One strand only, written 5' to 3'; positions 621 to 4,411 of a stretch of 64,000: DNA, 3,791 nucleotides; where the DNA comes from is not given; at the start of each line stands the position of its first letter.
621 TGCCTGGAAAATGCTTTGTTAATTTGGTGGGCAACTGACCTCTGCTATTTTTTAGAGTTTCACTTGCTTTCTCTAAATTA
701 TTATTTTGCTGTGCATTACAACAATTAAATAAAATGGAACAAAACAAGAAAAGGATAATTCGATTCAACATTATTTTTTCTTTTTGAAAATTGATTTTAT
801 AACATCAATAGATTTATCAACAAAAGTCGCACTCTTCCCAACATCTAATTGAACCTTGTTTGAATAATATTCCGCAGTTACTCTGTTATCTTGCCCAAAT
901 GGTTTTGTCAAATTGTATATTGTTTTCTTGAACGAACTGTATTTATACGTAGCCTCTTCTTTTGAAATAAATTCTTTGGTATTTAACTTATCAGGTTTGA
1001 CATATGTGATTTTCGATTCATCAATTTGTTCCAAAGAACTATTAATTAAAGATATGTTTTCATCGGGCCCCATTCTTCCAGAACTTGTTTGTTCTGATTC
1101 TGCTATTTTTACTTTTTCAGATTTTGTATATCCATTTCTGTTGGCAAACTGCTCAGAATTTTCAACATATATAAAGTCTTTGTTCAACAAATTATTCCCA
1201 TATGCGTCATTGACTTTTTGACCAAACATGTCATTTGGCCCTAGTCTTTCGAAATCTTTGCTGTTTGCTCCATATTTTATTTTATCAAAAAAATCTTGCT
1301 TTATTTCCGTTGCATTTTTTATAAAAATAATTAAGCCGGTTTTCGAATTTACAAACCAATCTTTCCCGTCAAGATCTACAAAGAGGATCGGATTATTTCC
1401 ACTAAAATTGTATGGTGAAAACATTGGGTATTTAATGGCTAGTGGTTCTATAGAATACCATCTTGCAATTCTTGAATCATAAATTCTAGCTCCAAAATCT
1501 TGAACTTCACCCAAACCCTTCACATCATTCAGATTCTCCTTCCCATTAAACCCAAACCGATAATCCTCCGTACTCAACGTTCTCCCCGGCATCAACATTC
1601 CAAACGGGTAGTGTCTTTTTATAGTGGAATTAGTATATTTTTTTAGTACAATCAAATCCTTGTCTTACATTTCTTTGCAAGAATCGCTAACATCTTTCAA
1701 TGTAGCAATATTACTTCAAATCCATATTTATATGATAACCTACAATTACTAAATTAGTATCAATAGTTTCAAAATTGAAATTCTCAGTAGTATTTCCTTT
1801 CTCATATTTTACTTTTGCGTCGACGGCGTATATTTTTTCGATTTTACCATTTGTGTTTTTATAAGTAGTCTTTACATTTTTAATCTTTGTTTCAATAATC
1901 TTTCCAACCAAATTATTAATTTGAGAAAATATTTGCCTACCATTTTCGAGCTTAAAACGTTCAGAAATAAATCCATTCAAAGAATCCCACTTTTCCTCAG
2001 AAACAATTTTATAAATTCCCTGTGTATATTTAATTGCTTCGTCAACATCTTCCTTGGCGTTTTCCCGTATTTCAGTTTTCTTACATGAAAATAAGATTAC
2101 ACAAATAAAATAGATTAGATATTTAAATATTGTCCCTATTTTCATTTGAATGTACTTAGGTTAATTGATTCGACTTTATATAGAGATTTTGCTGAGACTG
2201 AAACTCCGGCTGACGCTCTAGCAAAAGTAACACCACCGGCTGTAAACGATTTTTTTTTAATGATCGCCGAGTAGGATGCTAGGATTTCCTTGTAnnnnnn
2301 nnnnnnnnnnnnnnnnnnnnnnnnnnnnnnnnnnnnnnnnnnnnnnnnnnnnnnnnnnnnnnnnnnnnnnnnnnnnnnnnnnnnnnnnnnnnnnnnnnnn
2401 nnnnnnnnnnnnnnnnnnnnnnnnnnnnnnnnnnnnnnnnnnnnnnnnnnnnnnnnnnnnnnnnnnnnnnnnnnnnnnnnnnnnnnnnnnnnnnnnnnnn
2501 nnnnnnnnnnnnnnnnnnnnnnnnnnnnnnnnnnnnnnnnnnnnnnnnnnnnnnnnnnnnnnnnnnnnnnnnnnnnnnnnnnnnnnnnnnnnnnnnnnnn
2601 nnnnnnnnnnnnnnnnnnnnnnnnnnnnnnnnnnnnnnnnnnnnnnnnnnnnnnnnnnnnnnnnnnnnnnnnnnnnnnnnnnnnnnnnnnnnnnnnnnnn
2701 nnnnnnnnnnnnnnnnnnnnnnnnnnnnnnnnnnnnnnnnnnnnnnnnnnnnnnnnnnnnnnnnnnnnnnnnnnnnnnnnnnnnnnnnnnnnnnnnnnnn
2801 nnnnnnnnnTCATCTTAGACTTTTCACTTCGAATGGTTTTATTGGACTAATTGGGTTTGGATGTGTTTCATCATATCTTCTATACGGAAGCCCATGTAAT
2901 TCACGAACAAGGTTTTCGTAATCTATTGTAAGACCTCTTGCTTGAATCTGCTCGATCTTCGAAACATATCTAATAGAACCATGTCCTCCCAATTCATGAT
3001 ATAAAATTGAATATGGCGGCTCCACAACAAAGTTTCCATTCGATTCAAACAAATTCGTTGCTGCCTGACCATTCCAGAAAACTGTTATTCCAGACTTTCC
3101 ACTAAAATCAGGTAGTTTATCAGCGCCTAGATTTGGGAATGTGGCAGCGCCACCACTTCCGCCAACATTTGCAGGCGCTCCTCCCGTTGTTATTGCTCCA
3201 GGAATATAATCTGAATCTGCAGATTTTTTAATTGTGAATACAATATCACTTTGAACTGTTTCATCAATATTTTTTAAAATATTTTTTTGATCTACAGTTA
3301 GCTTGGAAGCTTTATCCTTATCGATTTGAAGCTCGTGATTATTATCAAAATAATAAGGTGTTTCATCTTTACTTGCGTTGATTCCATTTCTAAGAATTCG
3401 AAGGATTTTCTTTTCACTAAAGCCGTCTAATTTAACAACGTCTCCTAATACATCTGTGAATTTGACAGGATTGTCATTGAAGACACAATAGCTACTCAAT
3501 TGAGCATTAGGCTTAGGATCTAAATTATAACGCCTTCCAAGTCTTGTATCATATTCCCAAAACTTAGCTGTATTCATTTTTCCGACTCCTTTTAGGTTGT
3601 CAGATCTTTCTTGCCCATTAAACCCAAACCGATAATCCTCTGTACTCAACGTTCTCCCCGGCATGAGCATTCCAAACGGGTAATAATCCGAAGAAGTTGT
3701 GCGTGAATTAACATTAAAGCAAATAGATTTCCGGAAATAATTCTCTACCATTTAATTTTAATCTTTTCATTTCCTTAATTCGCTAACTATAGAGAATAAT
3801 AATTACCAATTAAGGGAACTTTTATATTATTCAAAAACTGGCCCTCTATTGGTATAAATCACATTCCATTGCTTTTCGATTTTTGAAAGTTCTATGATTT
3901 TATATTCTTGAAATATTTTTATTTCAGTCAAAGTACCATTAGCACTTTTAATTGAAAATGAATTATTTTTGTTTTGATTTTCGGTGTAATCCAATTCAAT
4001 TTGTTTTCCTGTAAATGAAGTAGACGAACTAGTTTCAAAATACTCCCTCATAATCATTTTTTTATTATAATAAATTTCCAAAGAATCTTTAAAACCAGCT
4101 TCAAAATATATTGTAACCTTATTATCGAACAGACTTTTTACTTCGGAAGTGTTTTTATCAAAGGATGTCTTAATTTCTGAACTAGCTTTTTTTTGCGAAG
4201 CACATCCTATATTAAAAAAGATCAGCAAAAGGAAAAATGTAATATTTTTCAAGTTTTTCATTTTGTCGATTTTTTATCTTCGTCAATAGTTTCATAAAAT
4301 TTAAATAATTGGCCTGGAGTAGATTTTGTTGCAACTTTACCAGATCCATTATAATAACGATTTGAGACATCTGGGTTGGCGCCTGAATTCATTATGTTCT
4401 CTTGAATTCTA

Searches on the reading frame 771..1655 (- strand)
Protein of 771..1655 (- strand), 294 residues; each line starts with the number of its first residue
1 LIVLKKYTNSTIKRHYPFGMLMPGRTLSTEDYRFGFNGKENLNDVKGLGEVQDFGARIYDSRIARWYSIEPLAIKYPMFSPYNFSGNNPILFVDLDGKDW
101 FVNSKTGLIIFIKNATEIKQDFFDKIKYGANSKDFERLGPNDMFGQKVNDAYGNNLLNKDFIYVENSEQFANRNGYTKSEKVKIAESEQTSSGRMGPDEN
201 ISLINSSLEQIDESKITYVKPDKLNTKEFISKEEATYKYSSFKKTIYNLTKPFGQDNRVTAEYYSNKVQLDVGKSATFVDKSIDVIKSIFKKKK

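Call 10: search_protein_families(library=pfam, proteins=[window:771-1655:-], max_evalue=0.01)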
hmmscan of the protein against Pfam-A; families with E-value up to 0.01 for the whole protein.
window:771-1655:- (294 aa): 0 families

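Call 52: search_protein_families(library=ncbifam, proteins=[window:771-1655:-], max_evalue=0.1)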
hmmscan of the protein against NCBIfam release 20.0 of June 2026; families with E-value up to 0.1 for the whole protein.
window:771-1655:- (294 aa): 2 families
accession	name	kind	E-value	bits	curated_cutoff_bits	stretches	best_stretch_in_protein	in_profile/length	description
TIGR03696.1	Rhs_assc_core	domain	1.2e-10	41.7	32.5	1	16-97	2-75/76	RHS repeat-associated core domain-containing protein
NF050020.1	YdcD_fam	subfamily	0.017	15.1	65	1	143-269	36-153/164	YdcD family protein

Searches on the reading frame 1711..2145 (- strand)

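Call 10: search_protein_families(library=pfam, proteins=[window:1711-2145:-], max_evalue=0.01)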
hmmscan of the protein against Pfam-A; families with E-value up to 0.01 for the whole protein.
window:1711-2145:- (144 aa): 2 families
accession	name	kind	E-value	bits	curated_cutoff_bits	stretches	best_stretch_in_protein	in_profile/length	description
PF00067.27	p450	-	0.0018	17.6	22.8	1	6-132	145-267/462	Cytochrome P450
PF20819.2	T4_Rnl1_C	-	0.0054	17.5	27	1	73-124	36-87/122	T4 RNA ligase 1, C-terminal domain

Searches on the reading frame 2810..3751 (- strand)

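Call 10: search_protein_families(library=pfam, proteins=[window:2810-3751:-], max_evalue=0.01)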
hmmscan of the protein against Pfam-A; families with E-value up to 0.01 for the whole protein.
window:2810-3751:- (313 aa): 0 families

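Call 52: search_protein_families(library=ncbifam, proteins=[window:2810-3751:-], max_evalue=0.1)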
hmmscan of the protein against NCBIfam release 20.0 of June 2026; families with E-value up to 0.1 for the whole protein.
window:2810-3751:- (313 aa): 1 family
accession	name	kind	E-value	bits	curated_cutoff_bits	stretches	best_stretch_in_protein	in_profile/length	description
TIGR03696.1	Rhs_assc_core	domain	2.5e-06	27.9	32.5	1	23-103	1-75/76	RHS repeat-associated core domain-containing protein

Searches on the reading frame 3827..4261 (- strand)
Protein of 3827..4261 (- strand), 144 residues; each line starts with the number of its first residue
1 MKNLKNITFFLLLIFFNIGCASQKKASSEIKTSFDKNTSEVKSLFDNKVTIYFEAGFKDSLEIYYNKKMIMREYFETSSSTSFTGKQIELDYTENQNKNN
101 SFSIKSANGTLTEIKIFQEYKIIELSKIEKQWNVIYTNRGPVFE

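Call 10: search_protein_families(library=pfam, proteins=[window:3827-4261:-], max_evalue=0.01)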
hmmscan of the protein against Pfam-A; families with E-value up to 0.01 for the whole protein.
window:3827-4261:- (144 aa): 0 families
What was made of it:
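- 3827..4261 (-): Putative immunity gene, 144 aa, lipoprotein-type signal (..FFNIGC), start overlapping the RHS stop. It has no family hit (call 10).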

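Call 52: search_protein_families(library=ncbifam, proteins=[window:3827-4261:-], max_evalue=0.1)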
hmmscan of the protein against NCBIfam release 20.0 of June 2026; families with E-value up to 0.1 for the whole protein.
window:3827-4261:- (144 aa): 0 families
